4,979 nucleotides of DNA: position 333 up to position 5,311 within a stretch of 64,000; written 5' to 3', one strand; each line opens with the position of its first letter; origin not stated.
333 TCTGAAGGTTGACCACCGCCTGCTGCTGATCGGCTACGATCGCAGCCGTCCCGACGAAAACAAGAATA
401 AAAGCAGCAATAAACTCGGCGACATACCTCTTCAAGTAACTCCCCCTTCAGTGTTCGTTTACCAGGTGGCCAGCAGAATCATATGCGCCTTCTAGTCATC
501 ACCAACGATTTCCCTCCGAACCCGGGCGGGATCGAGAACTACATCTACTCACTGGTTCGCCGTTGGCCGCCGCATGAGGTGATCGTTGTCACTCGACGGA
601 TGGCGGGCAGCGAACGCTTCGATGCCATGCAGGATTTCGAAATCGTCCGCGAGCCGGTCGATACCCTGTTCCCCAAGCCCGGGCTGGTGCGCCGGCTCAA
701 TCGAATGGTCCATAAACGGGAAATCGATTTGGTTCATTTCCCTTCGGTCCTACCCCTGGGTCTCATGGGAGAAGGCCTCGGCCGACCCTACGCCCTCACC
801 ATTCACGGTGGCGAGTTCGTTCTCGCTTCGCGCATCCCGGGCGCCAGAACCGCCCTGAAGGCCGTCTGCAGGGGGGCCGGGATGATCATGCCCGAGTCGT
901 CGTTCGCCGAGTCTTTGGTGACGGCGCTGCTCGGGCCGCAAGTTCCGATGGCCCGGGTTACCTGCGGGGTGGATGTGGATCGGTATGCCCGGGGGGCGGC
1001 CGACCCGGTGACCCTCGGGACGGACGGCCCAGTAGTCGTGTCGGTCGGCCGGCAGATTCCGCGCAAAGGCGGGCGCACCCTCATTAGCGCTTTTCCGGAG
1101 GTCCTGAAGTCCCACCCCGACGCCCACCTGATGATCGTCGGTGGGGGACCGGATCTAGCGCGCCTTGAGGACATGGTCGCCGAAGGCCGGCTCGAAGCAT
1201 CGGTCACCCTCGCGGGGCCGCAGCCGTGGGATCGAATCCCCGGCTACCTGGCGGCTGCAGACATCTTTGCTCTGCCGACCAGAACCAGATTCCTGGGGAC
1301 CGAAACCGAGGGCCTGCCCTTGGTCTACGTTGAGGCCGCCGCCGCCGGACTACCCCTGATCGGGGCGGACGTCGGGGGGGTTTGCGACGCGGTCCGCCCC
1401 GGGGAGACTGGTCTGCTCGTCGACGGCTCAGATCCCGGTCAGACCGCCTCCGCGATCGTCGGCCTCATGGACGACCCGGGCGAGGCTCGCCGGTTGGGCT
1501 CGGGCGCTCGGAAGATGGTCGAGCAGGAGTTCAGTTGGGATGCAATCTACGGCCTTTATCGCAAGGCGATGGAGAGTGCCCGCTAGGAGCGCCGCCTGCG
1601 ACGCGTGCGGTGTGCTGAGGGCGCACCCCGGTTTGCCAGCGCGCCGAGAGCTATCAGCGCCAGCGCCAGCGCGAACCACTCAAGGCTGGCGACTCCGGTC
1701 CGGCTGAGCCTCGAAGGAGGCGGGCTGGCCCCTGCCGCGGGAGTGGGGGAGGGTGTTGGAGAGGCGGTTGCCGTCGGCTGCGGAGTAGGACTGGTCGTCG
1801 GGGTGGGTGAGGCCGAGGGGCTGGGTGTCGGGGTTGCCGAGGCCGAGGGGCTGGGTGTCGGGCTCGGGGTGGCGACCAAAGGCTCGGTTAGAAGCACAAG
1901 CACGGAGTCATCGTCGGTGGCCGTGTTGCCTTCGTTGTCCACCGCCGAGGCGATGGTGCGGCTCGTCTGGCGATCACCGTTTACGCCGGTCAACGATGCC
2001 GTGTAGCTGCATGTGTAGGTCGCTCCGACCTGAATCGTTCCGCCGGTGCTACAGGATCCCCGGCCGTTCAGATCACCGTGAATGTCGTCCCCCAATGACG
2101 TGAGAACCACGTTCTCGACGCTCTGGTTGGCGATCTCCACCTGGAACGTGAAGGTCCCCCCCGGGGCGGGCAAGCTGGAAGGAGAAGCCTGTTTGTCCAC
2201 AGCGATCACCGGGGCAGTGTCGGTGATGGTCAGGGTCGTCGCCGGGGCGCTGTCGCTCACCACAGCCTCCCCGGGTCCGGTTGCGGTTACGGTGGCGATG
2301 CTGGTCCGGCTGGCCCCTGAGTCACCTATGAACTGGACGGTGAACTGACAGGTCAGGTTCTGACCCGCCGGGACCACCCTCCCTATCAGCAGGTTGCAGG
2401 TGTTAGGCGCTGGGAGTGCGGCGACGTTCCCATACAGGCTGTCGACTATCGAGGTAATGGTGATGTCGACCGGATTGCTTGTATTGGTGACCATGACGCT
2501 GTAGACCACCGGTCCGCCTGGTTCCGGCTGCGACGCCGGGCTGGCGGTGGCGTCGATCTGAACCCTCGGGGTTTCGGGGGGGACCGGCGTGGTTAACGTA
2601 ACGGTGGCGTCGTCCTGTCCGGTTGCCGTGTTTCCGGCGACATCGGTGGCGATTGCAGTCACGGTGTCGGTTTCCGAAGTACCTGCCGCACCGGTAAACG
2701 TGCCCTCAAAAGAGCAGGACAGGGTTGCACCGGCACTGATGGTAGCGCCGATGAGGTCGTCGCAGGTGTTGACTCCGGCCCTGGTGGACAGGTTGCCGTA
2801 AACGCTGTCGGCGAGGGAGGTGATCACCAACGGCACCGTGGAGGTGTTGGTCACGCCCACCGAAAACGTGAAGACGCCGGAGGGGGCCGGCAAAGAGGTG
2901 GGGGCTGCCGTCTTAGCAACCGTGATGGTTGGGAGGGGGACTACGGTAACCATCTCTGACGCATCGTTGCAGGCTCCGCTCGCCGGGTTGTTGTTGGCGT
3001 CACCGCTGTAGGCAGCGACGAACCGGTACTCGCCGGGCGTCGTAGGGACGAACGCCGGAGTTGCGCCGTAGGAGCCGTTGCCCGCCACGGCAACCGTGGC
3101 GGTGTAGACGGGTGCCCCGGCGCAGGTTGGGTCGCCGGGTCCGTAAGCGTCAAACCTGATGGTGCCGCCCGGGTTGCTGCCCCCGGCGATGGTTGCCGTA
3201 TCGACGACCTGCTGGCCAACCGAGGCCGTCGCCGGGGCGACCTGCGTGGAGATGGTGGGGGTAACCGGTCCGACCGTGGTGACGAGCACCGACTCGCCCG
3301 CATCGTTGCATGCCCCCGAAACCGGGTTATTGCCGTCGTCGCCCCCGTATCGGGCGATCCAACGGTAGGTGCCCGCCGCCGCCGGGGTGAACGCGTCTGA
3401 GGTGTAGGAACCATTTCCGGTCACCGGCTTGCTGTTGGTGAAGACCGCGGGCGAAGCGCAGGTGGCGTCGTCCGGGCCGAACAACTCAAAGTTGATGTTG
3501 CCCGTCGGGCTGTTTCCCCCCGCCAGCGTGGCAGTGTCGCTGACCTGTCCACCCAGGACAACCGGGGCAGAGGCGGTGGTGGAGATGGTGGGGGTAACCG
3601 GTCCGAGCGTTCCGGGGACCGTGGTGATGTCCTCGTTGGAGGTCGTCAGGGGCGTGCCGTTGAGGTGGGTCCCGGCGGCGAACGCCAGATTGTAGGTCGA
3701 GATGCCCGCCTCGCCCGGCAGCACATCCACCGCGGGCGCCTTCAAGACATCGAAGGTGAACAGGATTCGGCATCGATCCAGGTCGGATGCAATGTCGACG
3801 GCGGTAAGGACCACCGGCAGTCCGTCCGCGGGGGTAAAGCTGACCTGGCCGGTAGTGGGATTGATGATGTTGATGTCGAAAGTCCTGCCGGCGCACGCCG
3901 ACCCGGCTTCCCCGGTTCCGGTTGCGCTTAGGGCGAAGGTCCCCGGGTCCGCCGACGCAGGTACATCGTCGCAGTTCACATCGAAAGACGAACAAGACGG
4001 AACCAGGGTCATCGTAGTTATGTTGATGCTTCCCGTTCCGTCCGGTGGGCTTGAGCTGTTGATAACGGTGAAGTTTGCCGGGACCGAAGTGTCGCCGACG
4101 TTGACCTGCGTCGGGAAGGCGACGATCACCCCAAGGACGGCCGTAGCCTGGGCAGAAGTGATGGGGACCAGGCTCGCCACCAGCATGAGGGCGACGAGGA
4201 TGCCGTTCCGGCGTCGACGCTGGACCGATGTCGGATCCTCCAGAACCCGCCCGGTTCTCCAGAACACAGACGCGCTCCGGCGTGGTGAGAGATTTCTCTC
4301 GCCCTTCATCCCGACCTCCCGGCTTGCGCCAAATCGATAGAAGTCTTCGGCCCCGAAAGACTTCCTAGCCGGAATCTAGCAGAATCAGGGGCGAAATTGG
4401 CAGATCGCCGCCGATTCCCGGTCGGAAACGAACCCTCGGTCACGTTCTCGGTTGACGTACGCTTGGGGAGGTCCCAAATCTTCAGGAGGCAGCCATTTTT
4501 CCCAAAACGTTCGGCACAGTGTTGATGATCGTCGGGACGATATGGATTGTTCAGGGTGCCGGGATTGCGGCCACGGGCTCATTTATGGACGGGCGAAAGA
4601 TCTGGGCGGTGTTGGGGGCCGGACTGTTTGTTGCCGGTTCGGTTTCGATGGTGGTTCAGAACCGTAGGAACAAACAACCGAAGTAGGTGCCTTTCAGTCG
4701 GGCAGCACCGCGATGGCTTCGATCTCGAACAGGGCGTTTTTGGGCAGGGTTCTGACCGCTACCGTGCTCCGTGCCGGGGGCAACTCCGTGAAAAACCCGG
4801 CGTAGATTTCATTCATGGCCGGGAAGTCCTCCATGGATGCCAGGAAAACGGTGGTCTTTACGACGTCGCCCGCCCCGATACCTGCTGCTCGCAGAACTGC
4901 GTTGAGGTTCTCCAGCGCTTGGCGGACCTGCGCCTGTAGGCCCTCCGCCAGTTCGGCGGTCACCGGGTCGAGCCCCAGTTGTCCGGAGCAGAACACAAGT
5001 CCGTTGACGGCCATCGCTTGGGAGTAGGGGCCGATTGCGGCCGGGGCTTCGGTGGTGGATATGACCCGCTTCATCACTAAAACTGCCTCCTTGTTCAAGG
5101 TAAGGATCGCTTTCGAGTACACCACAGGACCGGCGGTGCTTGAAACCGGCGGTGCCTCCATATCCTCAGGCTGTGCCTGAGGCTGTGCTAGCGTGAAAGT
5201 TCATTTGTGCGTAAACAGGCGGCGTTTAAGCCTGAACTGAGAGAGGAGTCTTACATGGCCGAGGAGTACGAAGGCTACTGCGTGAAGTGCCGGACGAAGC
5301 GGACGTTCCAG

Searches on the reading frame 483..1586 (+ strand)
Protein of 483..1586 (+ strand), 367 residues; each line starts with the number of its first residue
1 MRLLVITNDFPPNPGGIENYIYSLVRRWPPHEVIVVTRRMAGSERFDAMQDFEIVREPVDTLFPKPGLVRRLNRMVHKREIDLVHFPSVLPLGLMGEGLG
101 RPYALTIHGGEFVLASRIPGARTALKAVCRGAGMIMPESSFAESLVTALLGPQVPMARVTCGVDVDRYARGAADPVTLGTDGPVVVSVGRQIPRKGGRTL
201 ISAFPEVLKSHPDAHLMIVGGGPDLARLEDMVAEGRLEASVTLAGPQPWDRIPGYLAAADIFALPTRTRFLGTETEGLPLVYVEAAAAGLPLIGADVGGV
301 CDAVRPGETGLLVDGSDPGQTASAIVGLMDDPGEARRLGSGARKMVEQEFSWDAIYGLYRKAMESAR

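Call 65: search_protein_families(library=pfam, proteins=[window:483-1586:+], max_evalue=0.00001)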
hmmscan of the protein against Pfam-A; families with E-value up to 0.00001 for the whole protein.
window:483-1586:+ (367 aa): 4 families
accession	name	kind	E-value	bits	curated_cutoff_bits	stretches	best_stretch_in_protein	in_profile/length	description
PF00534.26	Glycos_transf_1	-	5.6e-35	120.8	26.4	1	180-345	13-172/172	Glycosyl transferases group 1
PF13692.12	Glyco_trans_1_4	-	8.8e-32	110.8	27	1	183-331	2-142/142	Glycosyl transferases group 1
PF13439.12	Glyco_transf_4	-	3.8e-12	47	28.5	1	14-167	1-170/170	Glycosyltransferase Family 4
PF13579.12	Glyco_trans_4_4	-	4.2e-08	34.1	29.7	1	15-160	1-156/158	Glycosyl transferase 4-like domain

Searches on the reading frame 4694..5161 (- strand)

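Call 65: search_protein_families(library=pfam, proteins=[window:4694-5161:-], max_evalue=0.00001)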
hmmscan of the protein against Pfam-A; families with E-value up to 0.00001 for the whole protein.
window:4694-5161:- (155 aa): 1 family
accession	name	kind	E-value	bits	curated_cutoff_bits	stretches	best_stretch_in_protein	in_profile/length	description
PF01042.26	Ribonuc_L-PSP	-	8.2e-41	139.2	27.3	1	37-152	2-120/121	Endoribonuclease L-PSP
